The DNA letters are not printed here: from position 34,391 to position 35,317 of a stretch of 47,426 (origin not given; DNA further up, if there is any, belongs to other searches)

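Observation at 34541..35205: AT-rich 209-aa gene beside the c-like repressor at the Mu-like prophage end: candidate lysogen-expressed accessory function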

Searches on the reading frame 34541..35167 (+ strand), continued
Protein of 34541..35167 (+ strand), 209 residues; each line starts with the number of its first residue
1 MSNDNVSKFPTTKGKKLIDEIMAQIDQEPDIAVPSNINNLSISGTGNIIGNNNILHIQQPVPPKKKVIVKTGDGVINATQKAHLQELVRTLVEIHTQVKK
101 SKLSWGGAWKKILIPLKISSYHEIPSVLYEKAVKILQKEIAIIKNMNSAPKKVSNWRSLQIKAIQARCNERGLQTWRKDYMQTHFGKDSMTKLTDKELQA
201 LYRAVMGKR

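Call 31: fold_search(model_id=the predicted structure, library=pdb)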
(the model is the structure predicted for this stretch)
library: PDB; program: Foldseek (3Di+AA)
matches with E <= 10: 40; with E <= 0.001: 0
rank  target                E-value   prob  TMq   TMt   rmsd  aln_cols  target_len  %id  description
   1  4kk2_A                2.1e+00  0.03  0.12  0.09  19.2       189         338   10  Crystal structure of a chimeric FPP/GFPP synthase (TARGET EFI-502313c) from Artemisia spiciformiS (1-72:GI751454468,73 (released 2013-06-19)
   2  1p9q                  2.5e+00  0.08  0.14  0.13   8.6        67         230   13  Structure of a hypothetical protein AF0491 from Archaeoglobus fulgidus (released 2004-06-08)
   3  4u3g_A                3.2e+00  0.03  0.12  0.15  20.3       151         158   10  Crystal structure of Escherichia coli bacterioferritin mutant D132F (released 2014-12-24)
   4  1bcf_A                3.6e+00  0.04  0.14  0.18  21.0       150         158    9  THE STRUCTURE OF A UNIQUE, TWO-FOLD SYMMETRIC, HAEM-BINDING SITE (released 1994-12-20)
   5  7aoi_XM               3.8e+00  0.12  0.19  0.35   5.6        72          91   15  Trypanosoma brucei mitochondrial ribosome large subunit assembly intermediate (released 2020-12-02)
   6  9wsm_F                4.3e+00  0.05  0.16  0.15  12.9       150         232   11  Cryo-EM structure of Sigma28-RNAP open promoter complex from Pseudomonas aeruginosa (released 2026-02-25)
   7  5x87_E                4.3e+00  0.04  0.18  0.15  14.3       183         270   14  Crystal structure of a bacterial Bestrophin homolog from Klebsiella pneumoniae with a mutation L177T (released 2017-11-01)
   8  7zg3_A                4.3e+00  0.02  0.12  0.09  18.8       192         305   10  Structure of the mouse 8-oxoguanine DNA Glycosylase mOGG1 in complex with ligand TH011228 (released 2023-08-16)
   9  3e1n_A                4.8e+00  0.04  0.14  0.18  20.2       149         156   12  Crystal structure of E. coli Bacterioferritin (BFR) after a 65 minute (aerobic) exposure to FE(II) revealing a possibl (released 2009-05-05)
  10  2vxi_A                5.0e+00  0.03  0.14  0.18  22.0       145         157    8  The binding of heme and zinc in Escherichia coli Bacterioferritin (released 2008-11-04)
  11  7u1e_A                5.3e+00  0.08  0.17  0.12  14.5       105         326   11  CryoEM structure of the pancreatic ATP-sensitive potassium channel bound to ATP with Kir6.2-CTD in the down conformati (released 2022-08-31)
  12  1hda_B                5.3e+00  0.03  0.15  0.20  22.6       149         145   11  A NOVEL ALLOSTERIC MECHANISM IN HAEMOGLOBIN. STRUCTURE OF BOVINE DEOXYHAEMOGLOBIN, ABSENCE OF SPECIFIC CHLORIDE-BINDIN (released 1994-05-31)
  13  2k1e_MODEL_1_A        5.6e+00  0.06  0.17  0.29  15.8       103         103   14  NMR studies of a channel protein without membranes: structure and dynamics of water-solubilized KcsA (released 2008-11-11)
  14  6yxq_A                5.6e+00  0.04  0.17  0.18  18.6       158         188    9  Crystal structure of a DNA repair complex ASCC3-ASCC2 (released 2020-09-30)
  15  7a24_R                5.9e+00  0.08  0.21  0.31   9.9       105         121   14  Assembly intermediate of the plant mitochondrial complex I (released 2020-10-28)
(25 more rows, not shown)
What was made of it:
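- Tried and rejected: Nothing; best E 2.1 (call 31).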

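Call 35: search_protein_families(library=pfam, alignment_id=A2, max_evalue=0.01)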
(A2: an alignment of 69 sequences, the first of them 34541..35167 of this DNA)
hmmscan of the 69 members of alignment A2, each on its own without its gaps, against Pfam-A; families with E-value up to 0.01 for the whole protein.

A. member 1, window:34541-35167:+ (209 aa): 0 families

B. families by the number of members that match (of 69 scanned): 17 families
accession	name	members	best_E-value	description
PF10552.14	ORF6C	40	8.6e-08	ORF6C domain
PF06252.17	GemA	19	0.00035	Bacteriophage Mu, GemA protein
PF01381.28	HTH_3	6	5.1e-09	Helix-turn-helix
PF13560.12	HTH_31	5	6.5e-09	Helix-turn-helix domain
PF12844.13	HTH_19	2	0.00013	Helix-turn-helix domain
PF13676.11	TIR_2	1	7.2e-18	TIR domain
PF08357.16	SEFIR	1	0.0008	SEFIR domain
PF24219.2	DUF7438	1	0.0013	Family of unknown function (DUF7438)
PF25014.1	NET2A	1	0.002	NET2A-like domain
PF10592.14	AIPR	1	0.0021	AIPR protein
PF20432.4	Xre-like-HTH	1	0.0039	Antitoxin Xre-like helix-turn-helix domain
PF11898.13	DUF3418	1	0.0045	Domain of unknown function (DUF3418)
PF19191.5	HEF_HK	1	0.0046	HEF_HK domain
PF11304.13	DUF3106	1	0.005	Protein of unknown function (DUF3106)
PF12344.14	UvrB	1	0.0068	Ultra-violet resistance protein B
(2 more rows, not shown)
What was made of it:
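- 35009..35155 (+): ORF209 residues 157-205: second three-helix part, similar to the N-terminus of Mu GemA (gp16) and, by fold, to the Red-beta C-terminal domain. The GemA N-terminus is matched by 19 of 69 relatives (call 35).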

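Call 37: find_related_loci(query=A1, collection=viral_contigs, flank=6000)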
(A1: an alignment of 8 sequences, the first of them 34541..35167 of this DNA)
Query A1 (209 aa) in viral_contigs; peptide patterns used: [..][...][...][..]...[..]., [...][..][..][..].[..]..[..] (x = any residue, [..] = any of these).
27 stretches matched a pattern; 5 encode a relative of the query (tblastn E <= 1e-3); 5 distinct loci.
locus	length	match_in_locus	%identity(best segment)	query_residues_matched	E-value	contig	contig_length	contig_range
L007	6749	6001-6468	46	47-209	3e-41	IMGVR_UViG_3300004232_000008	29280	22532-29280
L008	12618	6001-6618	38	8-209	5e-39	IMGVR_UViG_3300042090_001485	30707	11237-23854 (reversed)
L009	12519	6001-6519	40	39-209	2e-35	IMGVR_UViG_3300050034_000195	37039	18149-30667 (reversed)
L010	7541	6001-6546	40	28-209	2e-34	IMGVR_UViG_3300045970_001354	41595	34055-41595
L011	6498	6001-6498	39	42-207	4e-34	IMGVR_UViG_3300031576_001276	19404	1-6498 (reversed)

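Call 40: search_protein_families(library=ncbifam, alignment_id=A2, max_evalue=0.01)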
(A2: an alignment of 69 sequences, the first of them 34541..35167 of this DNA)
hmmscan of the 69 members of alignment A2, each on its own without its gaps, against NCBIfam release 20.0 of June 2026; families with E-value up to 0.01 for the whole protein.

A. member 1, window:34541-35167:+ (209 aa): 1 family
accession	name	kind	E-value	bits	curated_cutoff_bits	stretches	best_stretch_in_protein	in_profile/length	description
NF007987.0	PRK10715.1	equivalog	0.0013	18.1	353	1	55-200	11-141/339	flagella biosynthesis regulator Flk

B. families by the number of members that match (of 69 scanned): 18 families
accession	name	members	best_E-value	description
NF007987.0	PRK10715.1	22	2.9e-06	flagella biosynthesis regulator Flk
NF041951.1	phage_RstR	6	2.1e-11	RstR family transcriptional repressor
NF047948.1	male_kill_WMK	4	8.1e-05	WO male-killing family protein Wmk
NF033562.2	BH0509_fam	4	0.00015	BH0509 family protein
TIGR03070.1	couple_hipB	3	7.1e-07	type II toxin-antitoxin system Y4mF family antitoxin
TIGR03830.1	CxxCG_CxxCG_HTH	3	1.7e-05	type II TA system antitoxin MqsA family protein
NF003162.0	PRK04140.1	2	2.7e-05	transcriptional regulator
TIGR00270.2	TIGR00270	2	0.00042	multiprotein bridging factor aMBF1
NF007257.0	PRK09706.1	2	0.0032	transcriptional repressor DicA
NF042941.1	Retron_TIR_antiphage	1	3.4e-11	TIR domain-containing anti-phage reverse transcriptase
NF047384.1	BspC_dom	1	3.1e-05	BspC domain-containing protein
NF040522.1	VC1465_fam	1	0.0019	VC1465 family Xer recombination activation factor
NF006015.0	PRK08154.1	1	0.0024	anaerobic benzoate catabolism transcriptional regulator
NF006204.0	PRK08328.1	1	0.0033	hypothetical protein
NF041265.1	NadS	1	0.0033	NadS family protein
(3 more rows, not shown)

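Call 41: search_protein_families(library=phrogs, alignment_id=A2, max_evalue=0.001)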
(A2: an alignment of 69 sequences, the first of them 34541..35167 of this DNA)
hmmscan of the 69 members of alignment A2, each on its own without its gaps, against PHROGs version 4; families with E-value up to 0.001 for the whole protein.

A. member 1, window:34541-35167:+ (209 aa): 2 families
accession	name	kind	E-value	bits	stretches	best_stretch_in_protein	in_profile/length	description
phrog_17822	-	unknown function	1.7e-22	80.9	1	23-208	79-263/267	-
phrog_5825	-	unknown function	2e-05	25.3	1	78-203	47-158/208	-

B. families by the number of members that match (of 69 scanned): 30 families (the first 25 are shown)
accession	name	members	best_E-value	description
phrog_17822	-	69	3.1e-103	-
phrog_5825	-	42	1.3e-11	-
phrog_245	-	26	1.1e-08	anti-repressor Ant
phrog_2127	-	25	1.4e-09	anti-repressor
phrog_2812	-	20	4.4e-09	-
phrog_286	-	12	7e-07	-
phrog_373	-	7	2.2e-05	anti-repressor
phrog_8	-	6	3.6e-16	transcriptional regulator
phrog_4836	-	6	3.5e-13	CII-like regulator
phrog_463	-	6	3.5e-05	anti-repressor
phrog_2328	-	4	1.6e-10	transcriptional repressor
phrog_3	-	4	3e-09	transcriptional repressor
phrog_2967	-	4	1.1e-06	transcriptional regulator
phrog_6521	-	4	1e-05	membrane protein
phrog_2439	-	4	4.6e-05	transcriptional regulator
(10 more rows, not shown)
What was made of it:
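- On PHROG 17822: All 69 relatives match (call 41).
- The ORF6C domain is the C-terminal module of many phage proteins annotated as anti-repressors, that is, proteins of the lysis-lysogeny switch (call 41). The ORF6C domain is shared with PHROG families annotated as anti-repressors: 245 (26 of 69 members), 2127 (25 of 69), 373 and 463 (call 41).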

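Call 51: find_related_loci(query=P0099, collection=viral_contigs, flank=5000)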
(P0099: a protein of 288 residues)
Query P0099 (288 aa) in viral_contigs; peptide patterns used: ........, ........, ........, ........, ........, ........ (x = any residue, [..] = any of these).
131 stretches matched a pattern; 4 encode a relative of the query (tblastn E <= 1e-3); 4 distinct loci.
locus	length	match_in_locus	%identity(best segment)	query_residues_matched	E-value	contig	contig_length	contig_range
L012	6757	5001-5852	69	3-286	9e-137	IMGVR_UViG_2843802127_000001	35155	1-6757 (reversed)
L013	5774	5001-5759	48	5-287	2e-76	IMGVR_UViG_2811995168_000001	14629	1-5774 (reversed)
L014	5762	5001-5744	48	5-287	8e-75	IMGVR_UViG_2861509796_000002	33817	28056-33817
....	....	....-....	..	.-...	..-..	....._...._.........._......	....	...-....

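Call 52: find_related_loci(query=P0055, collection=viral_contigs, flank=6000)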
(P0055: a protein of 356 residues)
Query P0055 (356 aa) in viral_contigs; peptide patterns used: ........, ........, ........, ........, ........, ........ (x = any residue, [..] = any of these).
25 stretches matched a pattern, but none encodes a relative of the query by tblastn (E <= 1e-3).
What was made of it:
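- Tried and rejected: None found (call 52).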

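Call 73: fold_search(model_id=the predicted structure, library=viral)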
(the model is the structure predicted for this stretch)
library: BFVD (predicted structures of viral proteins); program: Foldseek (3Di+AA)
matches with E <= 10: 254; with E <= 0.001: 1
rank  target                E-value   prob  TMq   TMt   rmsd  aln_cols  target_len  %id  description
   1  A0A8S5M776            8.7e-05  1.00  0.35  0.40  15.6       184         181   20  ORF6C domain-containing protein [Myoviridae sp. ctAbS6]
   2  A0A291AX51            1.7e-02  0.92  0.21  0.20  20.3       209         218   11  Uncharacterized protein [Salmonella phage St162]
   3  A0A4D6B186            5.3e-02  0.99  0.29  0.38  25.4       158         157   14  (no name in the UniProt tables at hand)
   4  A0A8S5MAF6            8.7e-02  0.85  0.21  0.29  19.0       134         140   13  Uncharacterized protein [Myoviridae sp. ctRPH1]
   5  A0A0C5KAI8            2.0e-01  0.57  0.25  0.29  12.6       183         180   12  (no name in the UniProt tables at hand)
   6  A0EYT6                2.1e-01  0.14  0.15  0.12  21.4       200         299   10  Baculovirus J domain protein [Ectropis obliqua nucleopolyhedrovirus]
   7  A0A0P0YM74            2.5e-01  0.13  0.16  0.12  24.4       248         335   11  (no name in the UniProt tables at hand)
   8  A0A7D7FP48            2.9e-01  0.13  0.11  0.11  26.2       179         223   12  (no name in the UniProt tables at hand)
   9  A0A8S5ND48            3.1e-01  0.25  0.17  0.21  10.4       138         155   17  Uncharacterized protein [Myoviridae sp. ct9MV2]
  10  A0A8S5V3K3            3.7e-01  0.21  0.20  0.17  25.2       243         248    9  Uncharacterized protein [Siphoviridae sp. ctt0c4]
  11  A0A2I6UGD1            4.3e-01  0.77  0.22  0.19  21.3       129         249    9  DNA single-strand annealing protein [Salinibacter phage M8CC-19]
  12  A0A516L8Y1            4.3e-01  0.08  0.13  0.12  23.1       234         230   13  (no name in the UniProt tables at hand)
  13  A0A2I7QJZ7            4.8e-01  0.35  0.19  0.24  18.3       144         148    9  (no name in the UniProt tables at hand)
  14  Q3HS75                4.8e-01  0.13  0.16  0.13  24.5       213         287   14  33k [Porcine adenovirus A serotype 3]
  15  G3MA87                4.8e-01  0.10  0.16  0.14  25.8       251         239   12  Gp346 [Bacillus phage G]
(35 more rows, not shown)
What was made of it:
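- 34763..34978 (+): ORF209 residues ~75-146: first three-helix part, ORF6C-type. The top BFVD hit is an ORF6C protein, E 8.7e-5 (call 73).
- On Pfam ORF6C (PF10552): The top BFVD fold hit is an ORF6C protein (call 73).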

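Call 74: find_homologous_proteins(query=P0055, max_evalue=0.00001)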
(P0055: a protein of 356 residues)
Query P0055 (356 aa): 4283 proteins with E <= 0.00001 among 7709 candidates; the best 120 are listed.
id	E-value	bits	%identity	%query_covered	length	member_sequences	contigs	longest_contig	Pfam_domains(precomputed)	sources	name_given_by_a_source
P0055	2.5e-233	791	100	100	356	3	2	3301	PF13676.12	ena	-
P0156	7.3e-187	638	81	100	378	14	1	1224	PF13676.12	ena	-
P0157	2.0e-65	239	61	54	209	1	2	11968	-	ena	-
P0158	4.6e-63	231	73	41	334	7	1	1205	PF13620.13,PF13676.12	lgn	-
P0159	6.9e-63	231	70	42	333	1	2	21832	PF13676.12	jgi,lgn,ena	-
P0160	1.5e-62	230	70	42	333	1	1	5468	PF13676.12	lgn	-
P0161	3.1e-62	229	76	38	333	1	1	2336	PF13676.12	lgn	-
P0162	6.3e-62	228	70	42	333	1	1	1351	PF13676.12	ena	-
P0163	1.1e-61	227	64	47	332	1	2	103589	PF13676.12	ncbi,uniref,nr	ncbi:TIR domain-containing protein [Massilia pinisoli]|uniref:TIR domain-containing protein n=1 Tax=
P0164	1.4e-61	227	72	41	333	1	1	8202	PF13620.13,PF13676.12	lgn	-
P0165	1.5e-61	227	77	38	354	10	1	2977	PF13620.13,PF13676.12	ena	-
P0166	1.6e-61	226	71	41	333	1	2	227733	PF13620.13,PF13676.12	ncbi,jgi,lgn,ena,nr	ncbi:MAG: TIR domain-containing protein [Desulfomicrobium sp.]|nr:TIR domain-containing protein [Des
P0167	1.9e-61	226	65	45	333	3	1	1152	PF13676.12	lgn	-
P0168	2.4e-61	226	75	38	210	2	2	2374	PF13676.12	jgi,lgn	-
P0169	2.7e-61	226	70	42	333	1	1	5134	PF13676.12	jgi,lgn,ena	jgi:hypothetical protein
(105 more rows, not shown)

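Call 75: find_encoding_contigs(protein=P0055, flank=4000, max_places=3)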
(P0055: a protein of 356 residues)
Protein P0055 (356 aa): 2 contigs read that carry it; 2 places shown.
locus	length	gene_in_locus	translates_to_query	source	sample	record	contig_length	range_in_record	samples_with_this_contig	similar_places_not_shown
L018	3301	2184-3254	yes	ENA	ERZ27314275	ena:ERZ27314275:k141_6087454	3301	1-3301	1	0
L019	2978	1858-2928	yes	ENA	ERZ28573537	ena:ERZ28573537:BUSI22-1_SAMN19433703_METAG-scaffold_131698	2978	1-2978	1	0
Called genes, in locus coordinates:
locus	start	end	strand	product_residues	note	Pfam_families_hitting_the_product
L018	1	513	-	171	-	?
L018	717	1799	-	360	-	PF25164:CoiA_N (weak)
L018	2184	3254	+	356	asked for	PF13676:TIR_2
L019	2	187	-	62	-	?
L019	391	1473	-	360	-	PF25164:CoiA_N (weak)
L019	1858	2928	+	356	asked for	PF13676:TIR_2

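Call 76: find_encoding_contigs(protein=P0157, flank=6000, max_places=2)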
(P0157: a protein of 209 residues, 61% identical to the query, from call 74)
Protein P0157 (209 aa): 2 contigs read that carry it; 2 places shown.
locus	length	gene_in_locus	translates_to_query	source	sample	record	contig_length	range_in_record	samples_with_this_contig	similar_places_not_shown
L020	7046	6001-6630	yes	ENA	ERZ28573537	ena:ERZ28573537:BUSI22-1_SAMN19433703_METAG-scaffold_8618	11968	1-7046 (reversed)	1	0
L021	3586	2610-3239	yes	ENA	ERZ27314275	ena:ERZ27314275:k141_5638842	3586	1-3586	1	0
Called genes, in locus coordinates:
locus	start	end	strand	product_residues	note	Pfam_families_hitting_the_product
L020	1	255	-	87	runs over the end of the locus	-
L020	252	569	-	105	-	-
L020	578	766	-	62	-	-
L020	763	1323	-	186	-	-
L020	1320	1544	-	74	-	-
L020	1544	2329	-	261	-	PF13191:AAA_16 (weak), PF13401:AAA_22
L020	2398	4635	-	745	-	PF09299:Mu-transpos_C (weak)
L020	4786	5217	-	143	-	-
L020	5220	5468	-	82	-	-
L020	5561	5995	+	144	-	-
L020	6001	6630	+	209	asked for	-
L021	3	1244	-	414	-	?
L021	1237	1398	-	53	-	-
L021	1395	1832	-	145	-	-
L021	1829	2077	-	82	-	-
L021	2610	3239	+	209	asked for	-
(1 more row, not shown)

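Call 79: find_related_loci(query=A1, collection=genome_contigs, flank=4000)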
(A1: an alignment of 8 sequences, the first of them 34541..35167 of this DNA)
Query A1 (209 aa) in genome_contigs; peptide patterns used: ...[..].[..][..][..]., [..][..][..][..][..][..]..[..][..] (x = any residue, [..] = any of these).
53 stretches matched a pattern; 1 encode a relative of the query (tblastn E <= 1e-3); 1 distinct loci.
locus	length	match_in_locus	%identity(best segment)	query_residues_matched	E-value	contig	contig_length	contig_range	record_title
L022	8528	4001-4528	31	23-206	2e-22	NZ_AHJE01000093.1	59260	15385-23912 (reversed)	Cupriavidus basilensis OR16 contig093, whole genome shotgun sequence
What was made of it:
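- Tried and rejected: Only one locus was found, in Cupriavidus (call 79), so the taxonomic survey is thin.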
